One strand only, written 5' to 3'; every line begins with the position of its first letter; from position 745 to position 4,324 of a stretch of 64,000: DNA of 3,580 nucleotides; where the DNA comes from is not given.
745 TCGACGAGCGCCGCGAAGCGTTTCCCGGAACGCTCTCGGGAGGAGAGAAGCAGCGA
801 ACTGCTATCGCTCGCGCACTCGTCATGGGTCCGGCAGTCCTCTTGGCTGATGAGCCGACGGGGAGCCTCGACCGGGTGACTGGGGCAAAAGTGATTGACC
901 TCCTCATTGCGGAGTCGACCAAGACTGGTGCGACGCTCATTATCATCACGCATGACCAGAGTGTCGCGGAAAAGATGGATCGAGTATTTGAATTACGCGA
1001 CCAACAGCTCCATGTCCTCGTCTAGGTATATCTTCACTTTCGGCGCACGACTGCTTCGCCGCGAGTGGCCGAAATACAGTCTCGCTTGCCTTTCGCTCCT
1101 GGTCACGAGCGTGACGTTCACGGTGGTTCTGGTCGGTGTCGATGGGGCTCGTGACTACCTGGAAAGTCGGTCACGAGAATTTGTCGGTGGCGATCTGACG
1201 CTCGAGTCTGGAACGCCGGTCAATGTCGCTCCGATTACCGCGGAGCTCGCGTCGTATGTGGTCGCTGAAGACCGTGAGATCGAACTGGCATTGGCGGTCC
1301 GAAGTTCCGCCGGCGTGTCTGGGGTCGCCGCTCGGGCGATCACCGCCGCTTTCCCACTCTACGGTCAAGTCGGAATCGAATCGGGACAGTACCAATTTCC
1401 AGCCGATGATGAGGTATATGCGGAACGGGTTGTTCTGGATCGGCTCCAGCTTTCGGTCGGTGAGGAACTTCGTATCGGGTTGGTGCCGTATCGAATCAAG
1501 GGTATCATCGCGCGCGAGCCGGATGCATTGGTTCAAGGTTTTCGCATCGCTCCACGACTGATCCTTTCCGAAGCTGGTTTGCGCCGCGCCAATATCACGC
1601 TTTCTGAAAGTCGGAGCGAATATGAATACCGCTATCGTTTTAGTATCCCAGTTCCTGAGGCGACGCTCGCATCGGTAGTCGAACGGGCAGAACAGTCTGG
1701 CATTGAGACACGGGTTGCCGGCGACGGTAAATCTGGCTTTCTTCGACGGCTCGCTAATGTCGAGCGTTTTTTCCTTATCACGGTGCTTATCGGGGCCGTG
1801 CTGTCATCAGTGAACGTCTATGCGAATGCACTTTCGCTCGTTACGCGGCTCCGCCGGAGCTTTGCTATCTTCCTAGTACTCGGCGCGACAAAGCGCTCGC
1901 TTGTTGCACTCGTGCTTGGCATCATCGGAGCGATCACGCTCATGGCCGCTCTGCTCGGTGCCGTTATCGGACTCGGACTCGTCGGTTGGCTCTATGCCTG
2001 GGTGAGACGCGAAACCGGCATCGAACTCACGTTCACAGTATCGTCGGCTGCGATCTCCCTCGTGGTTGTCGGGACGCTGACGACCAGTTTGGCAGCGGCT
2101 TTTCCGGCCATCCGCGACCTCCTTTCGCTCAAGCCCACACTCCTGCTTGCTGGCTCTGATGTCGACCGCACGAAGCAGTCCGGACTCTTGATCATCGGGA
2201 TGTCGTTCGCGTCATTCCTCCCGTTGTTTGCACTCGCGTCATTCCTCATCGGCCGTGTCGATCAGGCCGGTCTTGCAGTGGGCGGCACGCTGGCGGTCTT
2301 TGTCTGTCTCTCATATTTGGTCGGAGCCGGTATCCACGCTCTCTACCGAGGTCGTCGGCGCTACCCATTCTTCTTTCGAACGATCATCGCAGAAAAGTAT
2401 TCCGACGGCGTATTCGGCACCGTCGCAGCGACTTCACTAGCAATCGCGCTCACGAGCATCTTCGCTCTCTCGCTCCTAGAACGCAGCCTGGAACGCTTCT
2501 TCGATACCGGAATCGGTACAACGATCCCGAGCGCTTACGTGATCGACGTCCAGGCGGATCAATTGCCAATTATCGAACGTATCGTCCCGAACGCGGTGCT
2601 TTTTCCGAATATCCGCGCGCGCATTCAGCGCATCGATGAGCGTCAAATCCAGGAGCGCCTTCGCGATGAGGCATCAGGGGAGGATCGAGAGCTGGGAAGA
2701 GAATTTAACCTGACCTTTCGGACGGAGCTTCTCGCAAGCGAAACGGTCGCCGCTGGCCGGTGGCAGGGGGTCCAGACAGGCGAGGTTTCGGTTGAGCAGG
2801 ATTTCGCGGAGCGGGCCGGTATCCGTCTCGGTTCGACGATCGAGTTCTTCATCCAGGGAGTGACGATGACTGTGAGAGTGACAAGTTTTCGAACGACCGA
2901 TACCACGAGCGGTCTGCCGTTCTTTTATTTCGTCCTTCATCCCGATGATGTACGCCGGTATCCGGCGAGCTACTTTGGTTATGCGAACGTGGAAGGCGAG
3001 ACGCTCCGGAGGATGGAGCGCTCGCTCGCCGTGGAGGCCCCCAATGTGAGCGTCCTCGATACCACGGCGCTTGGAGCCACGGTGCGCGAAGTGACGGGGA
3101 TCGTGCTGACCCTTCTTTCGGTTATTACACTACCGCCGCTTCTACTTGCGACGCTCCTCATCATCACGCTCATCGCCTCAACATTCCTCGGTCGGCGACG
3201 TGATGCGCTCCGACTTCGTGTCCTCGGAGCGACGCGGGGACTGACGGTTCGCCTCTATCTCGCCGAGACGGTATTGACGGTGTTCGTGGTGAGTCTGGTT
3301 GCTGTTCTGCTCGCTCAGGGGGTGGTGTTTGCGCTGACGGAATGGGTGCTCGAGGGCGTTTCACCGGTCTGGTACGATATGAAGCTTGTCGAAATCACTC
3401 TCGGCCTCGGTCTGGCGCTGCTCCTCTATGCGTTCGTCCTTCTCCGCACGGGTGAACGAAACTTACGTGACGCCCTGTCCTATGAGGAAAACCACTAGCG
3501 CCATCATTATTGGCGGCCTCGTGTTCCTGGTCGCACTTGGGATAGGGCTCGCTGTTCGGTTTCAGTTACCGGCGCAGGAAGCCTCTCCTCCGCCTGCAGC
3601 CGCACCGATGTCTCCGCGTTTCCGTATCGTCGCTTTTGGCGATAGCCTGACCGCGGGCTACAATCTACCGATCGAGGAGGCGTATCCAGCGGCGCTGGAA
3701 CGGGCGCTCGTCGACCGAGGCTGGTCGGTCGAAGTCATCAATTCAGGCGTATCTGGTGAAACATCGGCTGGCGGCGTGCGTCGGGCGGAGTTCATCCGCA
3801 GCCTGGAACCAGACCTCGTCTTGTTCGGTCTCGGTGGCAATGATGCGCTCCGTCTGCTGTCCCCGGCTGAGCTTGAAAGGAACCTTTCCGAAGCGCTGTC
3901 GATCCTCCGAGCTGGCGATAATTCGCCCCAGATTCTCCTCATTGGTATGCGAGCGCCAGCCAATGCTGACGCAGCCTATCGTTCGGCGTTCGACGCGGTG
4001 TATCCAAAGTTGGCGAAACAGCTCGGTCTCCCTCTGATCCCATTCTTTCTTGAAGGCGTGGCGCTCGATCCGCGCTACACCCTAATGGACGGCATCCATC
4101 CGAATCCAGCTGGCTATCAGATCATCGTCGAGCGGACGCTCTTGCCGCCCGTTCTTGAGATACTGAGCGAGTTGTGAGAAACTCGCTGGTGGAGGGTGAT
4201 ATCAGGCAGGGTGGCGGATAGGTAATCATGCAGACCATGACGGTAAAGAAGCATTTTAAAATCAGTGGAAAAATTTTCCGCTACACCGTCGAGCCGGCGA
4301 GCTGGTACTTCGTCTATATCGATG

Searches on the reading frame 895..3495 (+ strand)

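Call 51: search_protein_families(library=pfam, proteins=[window:895-3495:+], max_evalue=0.001)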
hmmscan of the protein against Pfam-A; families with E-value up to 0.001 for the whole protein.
window:895-3495:+ (867 aa): 1 family
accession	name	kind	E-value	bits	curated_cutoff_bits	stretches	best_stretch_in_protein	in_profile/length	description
PF02687.27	FtsX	-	3.2e-08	34.1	25.5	2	296-407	3-114/120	FtsX-like permease C-terminal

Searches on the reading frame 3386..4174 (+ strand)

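Call 62: search_protein_families(library=pfam, proteins=[window:3386-4174:+], max_evalue=0.001)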
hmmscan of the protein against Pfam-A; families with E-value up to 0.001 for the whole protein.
window:3386-4174:+ (263 aa): 3 families
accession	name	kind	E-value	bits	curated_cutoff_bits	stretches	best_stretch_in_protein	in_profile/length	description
PF13472.12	Lipase_GDSL_2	-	4.7e-27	96.1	32.9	1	83-246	1-178/178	GDSL-like Lipase/Acylhydrolase family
PF00657.28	Lipase_GDSL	-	5.3e-20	72.9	23.6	1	81-250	1-207/208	GDSL-like Lipase/Acylhydrolase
PF25182.1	NonGDSL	-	5.1e-06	26.4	80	1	78-176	27-129/220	Non-GDSL lipase-like family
